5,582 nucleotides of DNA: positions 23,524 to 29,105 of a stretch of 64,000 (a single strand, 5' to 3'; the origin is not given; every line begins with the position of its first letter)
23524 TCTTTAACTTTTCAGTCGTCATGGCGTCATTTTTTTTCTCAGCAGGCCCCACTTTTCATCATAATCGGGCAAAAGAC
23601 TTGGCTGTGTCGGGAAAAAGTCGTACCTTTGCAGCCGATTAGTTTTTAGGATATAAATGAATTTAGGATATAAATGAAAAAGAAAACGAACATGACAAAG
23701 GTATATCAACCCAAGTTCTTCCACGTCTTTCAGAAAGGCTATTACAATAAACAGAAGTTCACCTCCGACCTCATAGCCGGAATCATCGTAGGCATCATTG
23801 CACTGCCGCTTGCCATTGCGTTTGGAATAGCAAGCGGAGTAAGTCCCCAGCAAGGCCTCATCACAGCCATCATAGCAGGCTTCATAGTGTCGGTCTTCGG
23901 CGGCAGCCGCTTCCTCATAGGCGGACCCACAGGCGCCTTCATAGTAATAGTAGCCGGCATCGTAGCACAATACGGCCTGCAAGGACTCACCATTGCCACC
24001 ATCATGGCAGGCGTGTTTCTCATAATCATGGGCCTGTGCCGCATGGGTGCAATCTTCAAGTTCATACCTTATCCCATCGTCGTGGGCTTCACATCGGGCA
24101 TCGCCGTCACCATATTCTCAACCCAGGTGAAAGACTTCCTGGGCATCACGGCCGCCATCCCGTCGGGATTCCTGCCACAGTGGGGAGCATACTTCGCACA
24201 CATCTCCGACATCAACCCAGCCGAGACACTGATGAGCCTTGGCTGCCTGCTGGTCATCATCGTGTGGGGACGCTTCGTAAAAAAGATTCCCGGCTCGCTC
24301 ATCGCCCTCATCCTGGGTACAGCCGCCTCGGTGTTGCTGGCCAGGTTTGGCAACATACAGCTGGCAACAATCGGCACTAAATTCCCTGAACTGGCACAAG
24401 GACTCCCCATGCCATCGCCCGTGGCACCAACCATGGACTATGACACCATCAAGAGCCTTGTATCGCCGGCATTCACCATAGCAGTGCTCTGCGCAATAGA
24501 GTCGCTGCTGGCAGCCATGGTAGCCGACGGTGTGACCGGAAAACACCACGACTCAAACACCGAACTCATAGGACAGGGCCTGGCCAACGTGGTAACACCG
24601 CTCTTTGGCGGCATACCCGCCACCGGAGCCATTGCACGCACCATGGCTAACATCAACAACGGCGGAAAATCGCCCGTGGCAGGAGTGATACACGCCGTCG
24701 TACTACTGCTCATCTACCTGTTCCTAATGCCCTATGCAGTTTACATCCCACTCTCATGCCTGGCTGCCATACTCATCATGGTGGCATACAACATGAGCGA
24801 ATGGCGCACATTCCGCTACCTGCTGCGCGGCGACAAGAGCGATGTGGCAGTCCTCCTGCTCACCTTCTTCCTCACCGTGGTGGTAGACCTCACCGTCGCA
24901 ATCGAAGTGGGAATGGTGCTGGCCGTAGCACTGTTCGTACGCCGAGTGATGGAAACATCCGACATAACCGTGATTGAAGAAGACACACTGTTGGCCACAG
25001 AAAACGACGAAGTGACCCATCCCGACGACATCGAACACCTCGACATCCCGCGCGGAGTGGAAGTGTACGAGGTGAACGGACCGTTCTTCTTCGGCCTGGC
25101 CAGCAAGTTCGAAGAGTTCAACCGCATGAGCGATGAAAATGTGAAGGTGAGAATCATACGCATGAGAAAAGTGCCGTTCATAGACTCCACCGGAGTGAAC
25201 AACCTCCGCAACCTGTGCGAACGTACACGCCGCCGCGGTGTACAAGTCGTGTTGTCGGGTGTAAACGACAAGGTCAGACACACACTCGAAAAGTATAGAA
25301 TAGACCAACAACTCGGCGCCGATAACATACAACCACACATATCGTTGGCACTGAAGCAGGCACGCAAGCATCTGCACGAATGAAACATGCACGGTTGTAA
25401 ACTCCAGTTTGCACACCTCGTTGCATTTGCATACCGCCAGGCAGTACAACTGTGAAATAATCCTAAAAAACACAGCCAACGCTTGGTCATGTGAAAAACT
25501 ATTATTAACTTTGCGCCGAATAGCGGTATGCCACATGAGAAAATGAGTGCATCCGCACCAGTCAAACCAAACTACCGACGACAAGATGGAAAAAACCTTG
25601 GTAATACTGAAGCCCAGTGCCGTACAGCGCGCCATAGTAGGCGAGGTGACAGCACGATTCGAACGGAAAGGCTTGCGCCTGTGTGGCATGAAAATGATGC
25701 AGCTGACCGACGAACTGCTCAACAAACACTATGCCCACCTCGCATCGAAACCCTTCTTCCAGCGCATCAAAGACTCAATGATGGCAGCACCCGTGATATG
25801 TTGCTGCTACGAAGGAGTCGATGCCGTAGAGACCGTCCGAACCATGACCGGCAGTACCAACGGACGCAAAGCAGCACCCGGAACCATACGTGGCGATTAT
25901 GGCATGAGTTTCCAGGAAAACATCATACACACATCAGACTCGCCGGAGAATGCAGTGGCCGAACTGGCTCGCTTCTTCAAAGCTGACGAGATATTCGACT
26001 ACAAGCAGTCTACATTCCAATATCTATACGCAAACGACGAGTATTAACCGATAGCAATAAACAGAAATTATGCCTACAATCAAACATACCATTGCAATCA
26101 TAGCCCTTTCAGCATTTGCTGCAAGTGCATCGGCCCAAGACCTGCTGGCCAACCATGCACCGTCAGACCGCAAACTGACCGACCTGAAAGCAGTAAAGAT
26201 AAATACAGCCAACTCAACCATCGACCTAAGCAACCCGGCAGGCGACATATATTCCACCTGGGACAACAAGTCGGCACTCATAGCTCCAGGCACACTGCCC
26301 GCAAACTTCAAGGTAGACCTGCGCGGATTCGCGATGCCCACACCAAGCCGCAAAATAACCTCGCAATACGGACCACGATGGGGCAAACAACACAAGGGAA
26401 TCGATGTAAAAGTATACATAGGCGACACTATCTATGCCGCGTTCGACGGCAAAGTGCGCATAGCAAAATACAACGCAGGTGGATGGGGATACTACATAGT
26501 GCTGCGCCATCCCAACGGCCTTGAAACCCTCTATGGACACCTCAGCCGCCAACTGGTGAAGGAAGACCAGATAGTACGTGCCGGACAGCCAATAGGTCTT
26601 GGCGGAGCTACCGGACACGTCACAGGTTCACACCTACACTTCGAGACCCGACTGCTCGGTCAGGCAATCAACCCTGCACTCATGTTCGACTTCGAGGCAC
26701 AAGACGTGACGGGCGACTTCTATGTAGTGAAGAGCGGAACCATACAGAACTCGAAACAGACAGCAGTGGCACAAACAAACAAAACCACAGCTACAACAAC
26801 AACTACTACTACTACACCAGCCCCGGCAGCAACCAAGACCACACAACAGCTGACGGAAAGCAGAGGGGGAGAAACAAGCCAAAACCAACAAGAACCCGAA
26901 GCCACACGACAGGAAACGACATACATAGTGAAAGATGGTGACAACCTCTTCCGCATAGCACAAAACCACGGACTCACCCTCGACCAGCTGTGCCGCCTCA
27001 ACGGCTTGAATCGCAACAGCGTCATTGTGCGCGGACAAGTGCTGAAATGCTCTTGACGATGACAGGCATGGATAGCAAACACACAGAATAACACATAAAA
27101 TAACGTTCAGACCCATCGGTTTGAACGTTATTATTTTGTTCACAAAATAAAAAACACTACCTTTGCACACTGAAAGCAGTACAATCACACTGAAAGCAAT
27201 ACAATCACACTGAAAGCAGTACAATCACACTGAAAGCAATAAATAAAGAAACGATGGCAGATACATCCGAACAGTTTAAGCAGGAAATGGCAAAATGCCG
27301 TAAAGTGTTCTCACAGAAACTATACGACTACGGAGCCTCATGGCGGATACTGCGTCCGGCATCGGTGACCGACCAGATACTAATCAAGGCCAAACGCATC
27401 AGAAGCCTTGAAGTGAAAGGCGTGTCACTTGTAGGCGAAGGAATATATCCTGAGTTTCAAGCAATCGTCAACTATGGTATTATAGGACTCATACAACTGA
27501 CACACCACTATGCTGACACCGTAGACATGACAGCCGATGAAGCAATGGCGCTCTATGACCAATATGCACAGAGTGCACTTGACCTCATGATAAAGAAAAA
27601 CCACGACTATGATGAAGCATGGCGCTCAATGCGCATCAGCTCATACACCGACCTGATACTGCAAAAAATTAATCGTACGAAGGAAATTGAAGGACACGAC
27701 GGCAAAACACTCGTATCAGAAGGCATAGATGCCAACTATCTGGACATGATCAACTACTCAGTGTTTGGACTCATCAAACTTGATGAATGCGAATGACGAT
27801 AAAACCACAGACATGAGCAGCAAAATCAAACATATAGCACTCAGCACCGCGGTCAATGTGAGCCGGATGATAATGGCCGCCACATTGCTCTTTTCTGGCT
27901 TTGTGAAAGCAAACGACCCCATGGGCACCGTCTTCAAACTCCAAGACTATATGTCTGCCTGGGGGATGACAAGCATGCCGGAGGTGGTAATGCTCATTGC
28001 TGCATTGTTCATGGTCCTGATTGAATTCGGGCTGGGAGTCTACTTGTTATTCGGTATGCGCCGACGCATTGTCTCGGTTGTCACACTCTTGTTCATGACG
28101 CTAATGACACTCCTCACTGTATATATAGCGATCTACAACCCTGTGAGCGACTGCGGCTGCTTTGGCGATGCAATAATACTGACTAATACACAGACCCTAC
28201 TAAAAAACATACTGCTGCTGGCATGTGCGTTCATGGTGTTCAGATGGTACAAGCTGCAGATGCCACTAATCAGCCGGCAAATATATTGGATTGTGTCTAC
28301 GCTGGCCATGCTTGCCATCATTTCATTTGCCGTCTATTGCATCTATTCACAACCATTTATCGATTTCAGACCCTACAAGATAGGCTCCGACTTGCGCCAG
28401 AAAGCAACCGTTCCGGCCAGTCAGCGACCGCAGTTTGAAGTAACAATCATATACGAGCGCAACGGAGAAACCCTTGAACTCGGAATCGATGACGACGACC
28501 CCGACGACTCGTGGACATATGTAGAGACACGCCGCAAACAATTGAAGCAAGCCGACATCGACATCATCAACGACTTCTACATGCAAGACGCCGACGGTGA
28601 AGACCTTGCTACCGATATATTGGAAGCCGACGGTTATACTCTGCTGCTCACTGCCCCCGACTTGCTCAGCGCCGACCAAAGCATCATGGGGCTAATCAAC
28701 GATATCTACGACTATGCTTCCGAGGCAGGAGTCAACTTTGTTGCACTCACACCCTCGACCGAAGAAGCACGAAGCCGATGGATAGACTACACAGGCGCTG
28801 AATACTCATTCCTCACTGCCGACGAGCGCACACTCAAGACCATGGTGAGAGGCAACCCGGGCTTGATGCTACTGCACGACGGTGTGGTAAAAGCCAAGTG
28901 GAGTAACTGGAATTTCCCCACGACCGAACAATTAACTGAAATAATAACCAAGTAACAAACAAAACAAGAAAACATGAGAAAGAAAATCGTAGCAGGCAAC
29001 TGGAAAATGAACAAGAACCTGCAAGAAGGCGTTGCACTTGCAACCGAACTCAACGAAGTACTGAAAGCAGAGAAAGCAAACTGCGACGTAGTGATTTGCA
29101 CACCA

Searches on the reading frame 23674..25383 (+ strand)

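Call 26: search_protein_families(library=pfam, proteins=[window:23674-25383:+], max_evalue=0.00001)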
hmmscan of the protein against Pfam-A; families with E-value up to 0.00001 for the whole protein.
window:23674-25383:+ (569 aa): 2 families
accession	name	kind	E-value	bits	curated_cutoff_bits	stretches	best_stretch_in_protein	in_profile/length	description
PF00916.26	Sulfate_transp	-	8.2e-88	295.1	23.2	1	29-397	1-380/380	Sulfate permease family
PF01740.26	STAS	-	1.5e-15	57.3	22.6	1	459-556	7-103/106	STAS domain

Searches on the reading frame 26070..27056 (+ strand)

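Call 26: search_protein_families(library=pfam, proteins=[window:26070-27056:+], max_evalue=0.00001)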
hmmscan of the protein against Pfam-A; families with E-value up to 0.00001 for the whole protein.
window:26070-27056:+ (328 aa): 2 families
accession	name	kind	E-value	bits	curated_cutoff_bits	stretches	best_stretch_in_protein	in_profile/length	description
PF01551.29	Peptidase_M23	-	1.2e-29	102.7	28.7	1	107-202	2-96/96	Peptidase family M23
PF01476.26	LysM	-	1e-10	41.8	20.9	1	285-326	1-41/43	LysM domain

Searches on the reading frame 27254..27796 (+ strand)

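Call 79: search_protein_families(library=pfam, proteins=[window:27254-27796:+], max_evalue=0.001)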
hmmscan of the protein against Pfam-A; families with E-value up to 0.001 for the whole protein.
window:27254-27796:+ (180 aa): 1 family
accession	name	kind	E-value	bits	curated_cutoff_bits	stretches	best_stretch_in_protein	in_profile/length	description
PF07659.16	DUF1599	-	1.4e-57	192.4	25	2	115-176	1-61/61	Nucleotide modification associated domain 1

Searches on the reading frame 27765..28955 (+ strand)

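Call 26: search_protein_families(library=pfam, proteins=[window:27765-28955:+], max_evalue=0.00001)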
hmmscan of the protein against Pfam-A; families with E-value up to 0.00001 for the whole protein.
window:27765-28955:+ (396 aa): 1 family
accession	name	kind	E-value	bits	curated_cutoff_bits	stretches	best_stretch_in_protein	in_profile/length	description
PF07291.16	MauE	-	7e-16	59.1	27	1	28-158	3-125/128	Methylamine utilisation protein MauE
